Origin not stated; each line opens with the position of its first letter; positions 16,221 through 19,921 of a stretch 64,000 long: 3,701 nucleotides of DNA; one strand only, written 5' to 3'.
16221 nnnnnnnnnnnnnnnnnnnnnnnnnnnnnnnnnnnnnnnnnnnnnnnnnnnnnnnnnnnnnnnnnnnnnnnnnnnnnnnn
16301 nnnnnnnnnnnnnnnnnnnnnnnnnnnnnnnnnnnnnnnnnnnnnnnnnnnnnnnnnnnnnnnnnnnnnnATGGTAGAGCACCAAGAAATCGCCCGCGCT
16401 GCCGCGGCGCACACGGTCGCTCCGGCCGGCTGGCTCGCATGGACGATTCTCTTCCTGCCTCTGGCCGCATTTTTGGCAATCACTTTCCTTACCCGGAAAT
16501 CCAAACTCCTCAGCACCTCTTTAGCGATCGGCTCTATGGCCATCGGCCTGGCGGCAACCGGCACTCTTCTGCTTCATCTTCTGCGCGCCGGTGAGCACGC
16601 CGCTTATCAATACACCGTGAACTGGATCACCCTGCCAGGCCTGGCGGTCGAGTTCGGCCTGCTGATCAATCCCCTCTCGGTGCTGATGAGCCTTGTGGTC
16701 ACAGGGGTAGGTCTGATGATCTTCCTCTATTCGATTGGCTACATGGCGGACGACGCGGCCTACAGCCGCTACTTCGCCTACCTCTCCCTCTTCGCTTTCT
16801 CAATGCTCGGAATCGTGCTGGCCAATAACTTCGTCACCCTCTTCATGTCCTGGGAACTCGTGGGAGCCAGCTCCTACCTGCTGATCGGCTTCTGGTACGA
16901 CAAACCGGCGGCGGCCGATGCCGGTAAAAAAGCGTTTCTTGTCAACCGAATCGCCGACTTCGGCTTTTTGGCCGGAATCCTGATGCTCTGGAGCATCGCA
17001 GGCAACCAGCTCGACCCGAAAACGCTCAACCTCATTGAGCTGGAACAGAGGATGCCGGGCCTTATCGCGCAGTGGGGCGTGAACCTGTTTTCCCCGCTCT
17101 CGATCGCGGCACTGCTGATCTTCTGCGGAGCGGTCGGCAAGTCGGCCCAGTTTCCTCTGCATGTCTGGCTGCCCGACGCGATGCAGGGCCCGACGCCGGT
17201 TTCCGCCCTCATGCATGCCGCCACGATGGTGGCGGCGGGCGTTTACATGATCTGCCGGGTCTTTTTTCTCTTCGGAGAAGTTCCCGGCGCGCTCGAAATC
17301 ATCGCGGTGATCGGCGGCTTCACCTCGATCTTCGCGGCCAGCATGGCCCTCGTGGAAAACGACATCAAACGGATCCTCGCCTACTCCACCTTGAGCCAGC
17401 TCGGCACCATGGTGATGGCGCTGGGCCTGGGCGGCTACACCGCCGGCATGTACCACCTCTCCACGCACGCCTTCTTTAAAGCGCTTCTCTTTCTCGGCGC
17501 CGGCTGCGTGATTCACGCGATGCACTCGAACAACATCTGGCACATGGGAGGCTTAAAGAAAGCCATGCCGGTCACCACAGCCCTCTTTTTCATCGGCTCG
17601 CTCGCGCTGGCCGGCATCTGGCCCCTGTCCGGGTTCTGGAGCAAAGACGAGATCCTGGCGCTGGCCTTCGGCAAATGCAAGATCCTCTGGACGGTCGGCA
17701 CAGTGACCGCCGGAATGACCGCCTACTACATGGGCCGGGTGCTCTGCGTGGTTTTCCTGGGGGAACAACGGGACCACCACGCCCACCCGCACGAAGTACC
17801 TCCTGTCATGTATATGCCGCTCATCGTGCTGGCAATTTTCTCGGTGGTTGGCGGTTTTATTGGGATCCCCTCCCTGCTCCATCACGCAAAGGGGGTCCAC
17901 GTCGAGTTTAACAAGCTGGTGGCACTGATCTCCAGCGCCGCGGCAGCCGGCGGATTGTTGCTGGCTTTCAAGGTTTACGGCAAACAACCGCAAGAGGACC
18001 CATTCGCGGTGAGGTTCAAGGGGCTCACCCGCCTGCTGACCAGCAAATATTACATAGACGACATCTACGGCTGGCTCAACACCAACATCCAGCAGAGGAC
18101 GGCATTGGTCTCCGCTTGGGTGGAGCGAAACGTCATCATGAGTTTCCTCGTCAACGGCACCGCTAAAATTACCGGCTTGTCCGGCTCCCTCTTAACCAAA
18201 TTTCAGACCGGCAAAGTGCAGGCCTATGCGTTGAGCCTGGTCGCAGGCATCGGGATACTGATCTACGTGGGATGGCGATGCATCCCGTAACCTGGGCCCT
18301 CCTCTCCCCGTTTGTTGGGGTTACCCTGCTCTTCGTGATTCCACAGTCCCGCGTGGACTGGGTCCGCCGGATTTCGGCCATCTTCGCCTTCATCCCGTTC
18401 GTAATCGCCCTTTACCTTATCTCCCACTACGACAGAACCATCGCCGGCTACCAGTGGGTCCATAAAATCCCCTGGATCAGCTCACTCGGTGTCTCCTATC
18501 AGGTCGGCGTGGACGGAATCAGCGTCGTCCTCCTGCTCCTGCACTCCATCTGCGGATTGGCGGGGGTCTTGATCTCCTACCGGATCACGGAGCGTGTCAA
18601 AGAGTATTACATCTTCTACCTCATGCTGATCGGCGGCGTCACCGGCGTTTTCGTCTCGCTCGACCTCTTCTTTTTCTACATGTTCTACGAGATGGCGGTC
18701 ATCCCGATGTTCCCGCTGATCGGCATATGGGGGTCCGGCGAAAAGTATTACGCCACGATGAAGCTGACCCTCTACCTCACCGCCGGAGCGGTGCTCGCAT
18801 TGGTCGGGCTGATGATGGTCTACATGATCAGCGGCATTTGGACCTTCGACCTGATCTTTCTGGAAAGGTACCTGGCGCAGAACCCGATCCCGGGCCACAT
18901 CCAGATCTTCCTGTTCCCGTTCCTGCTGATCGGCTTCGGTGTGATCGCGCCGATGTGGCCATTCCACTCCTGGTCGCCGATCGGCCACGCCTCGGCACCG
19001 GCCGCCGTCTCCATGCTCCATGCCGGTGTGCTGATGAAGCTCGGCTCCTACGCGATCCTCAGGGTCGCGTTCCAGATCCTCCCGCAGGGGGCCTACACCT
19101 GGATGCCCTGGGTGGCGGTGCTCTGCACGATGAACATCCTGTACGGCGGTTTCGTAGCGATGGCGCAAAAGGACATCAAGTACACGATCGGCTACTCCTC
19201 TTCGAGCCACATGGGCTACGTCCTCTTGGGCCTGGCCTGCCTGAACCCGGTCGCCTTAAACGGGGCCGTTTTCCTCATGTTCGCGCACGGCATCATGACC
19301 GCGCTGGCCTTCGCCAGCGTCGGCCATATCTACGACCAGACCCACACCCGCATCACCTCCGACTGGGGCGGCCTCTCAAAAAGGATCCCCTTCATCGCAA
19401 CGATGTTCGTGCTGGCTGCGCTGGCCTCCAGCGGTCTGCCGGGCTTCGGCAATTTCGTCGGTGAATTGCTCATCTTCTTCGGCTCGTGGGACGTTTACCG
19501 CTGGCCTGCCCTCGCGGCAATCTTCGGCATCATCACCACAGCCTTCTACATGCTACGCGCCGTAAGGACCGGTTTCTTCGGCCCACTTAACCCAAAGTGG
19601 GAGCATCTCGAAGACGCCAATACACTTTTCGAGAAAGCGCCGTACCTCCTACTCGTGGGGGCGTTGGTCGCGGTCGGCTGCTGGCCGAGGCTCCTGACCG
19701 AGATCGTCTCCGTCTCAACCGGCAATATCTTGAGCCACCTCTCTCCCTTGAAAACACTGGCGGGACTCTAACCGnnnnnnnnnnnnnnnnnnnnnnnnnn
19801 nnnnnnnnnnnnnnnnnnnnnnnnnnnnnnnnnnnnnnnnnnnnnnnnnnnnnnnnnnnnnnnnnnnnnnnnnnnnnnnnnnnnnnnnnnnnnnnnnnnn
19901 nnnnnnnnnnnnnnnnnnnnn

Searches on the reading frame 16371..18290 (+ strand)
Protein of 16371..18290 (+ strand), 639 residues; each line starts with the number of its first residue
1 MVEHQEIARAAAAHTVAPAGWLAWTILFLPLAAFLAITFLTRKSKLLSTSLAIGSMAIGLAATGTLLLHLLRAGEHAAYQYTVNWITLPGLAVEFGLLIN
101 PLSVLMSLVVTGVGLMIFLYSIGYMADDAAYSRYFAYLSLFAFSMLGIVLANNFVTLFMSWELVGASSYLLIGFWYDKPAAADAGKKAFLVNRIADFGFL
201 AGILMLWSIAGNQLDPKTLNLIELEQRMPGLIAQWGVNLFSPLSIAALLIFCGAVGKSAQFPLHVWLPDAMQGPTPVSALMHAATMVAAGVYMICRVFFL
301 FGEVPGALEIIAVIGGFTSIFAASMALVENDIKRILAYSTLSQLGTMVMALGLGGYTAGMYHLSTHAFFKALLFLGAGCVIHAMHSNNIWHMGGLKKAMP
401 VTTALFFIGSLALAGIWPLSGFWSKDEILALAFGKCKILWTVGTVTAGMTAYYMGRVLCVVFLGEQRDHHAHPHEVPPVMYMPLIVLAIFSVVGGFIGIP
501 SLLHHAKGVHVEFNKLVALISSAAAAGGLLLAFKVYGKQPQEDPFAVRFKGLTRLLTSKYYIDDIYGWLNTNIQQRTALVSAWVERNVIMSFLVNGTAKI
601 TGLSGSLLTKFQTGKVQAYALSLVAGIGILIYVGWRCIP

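Call 5: search_protein_families(library=pfam, proteins=[window:16371-18290:+], max_evalue=0.001)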
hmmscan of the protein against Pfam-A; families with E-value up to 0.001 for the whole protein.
window:16371-18290:+ (639 aa): 3 families
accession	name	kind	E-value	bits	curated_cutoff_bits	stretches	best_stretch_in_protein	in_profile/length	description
PF00361.26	Proton_antipo_M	-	6.3e-75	252.5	21.5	1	151-449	1-293/294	NADH:quinone oxidoreductase/Mrp antiporter, TM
PF00662.26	Proton_antipo_N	-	4.1e-19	68.6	24.5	1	85-135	1-51/51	NADH-Ubiquinone oxidoreductase (complex I), chain 5 N-terminus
PF01010.25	Proton_antipo_C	-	3.1e-05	24.1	26.8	1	465-504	85-121/243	NADH-dehyrogenase subunit F, TMs, (complex I) C-terminus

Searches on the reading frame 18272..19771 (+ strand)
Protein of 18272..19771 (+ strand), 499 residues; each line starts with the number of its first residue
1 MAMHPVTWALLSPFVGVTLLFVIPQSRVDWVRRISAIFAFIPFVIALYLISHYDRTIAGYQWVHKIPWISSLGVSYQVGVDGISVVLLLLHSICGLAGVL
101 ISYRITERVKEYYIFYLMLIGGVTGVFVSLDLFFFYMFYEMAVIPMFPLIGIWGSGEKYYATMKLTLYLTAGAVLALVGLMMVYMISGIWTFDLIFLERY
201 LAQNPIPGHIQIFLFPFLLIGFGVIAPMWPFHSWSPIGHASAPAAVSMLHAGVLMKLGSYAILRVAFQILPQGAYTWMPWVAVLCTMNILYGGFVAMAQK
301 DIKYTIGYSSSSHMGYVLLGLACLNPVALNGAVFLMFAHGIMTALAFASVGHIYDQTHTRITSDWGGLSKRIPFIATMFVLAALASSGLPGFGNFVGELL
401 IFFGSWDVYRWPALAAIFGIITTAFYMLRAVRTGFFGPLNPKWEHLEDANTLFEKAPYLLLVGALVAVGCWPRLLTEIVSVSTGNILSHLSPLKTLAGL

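Call 5: search_protein_families(library=pfam, proteins=[window:18272-19771:+], max_evalue=0.001)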
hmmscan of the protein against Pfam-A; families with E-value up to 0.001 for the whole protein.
window:18272-19771:+ (499 aa): 1 family
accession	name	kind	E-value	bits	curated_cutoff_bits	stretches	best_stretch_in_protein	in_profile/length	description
PF00361.26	Proton_antipo_M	-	8.8e-62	209.4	21.5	1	129-418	1-289/294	NADH:quinone oxidoreductase/Mrp antiporter, TM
